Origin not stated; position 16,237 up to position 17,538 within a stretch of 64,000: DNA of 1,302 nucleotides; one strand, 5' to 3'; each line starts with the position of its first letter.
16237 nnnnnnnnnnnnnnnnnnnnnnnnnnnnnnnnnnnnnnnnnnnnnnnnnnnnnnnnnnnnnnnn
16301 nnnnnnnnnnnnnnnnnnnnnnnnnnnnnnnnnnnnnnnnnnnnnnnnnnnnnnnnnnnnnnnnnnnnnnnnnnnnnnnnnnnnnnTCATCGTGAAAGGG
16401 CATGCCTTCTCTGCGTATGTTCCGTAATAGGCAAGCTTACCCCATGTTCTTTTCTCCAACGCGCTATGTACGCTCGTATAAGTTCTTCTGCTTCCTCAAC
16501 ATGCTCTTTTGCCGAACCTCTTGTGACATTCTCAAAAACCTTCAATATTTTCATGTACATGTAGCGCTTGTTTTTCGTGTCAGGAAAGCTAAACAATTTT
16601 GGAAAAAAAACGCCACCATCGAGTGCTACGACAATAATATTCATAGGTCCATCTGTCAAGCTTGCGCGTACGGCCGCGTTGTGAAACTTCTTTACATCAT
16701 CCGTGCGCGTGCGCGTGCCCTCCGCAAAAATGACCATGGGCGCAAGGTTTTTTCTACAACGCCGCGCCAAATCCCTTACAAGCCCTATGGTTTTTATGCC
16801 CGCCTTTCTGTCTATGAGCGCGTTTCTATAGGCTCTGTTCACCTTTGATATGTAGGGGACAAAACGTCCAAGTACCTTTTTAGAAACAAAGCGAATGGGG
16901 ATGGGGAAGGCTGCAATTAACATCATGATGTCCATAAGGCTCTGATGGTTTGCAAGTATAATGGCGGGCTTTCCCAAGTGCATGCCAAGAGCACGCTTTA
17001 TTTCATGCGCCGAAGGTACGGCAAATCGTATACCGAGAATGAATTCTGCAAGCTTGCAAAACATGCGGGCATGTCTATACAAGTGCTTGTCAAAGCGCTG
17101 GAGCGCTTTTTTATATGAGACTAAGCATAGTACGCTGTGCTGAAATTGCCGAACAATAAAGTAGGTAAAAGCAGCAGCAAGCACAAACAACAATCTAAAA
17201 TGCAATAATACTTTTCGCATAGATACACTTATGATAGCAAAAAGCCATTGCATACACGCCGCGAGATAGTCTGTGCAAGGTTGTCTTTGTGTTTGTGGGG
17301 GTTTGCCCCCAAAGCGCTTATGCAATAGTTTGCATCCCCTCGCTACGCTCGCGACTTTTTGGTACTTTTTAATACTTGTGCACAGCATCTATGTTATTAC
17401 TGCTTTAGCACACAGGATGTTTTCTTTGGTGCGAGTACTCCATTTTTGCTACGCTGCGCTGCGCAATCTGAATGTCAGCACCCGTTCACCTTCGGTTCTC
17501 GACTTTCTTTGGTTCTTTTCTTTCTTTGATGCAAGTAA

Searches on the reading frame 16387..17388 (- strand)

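Call 29: search_protein_families(library=pfam, proteins=[window:16387-17388:-], max_evalue=0.00001)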
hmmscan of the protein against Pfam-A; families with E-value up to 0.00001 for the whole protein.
window:16387-17388:- (333 aa): 1 family
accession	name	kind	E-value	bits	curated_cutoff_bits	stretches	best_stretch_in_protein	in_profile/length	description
PF01553.26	Acyltransferase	-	3.9e-17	62.8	23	1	139-242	13-118/132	Acyltransferase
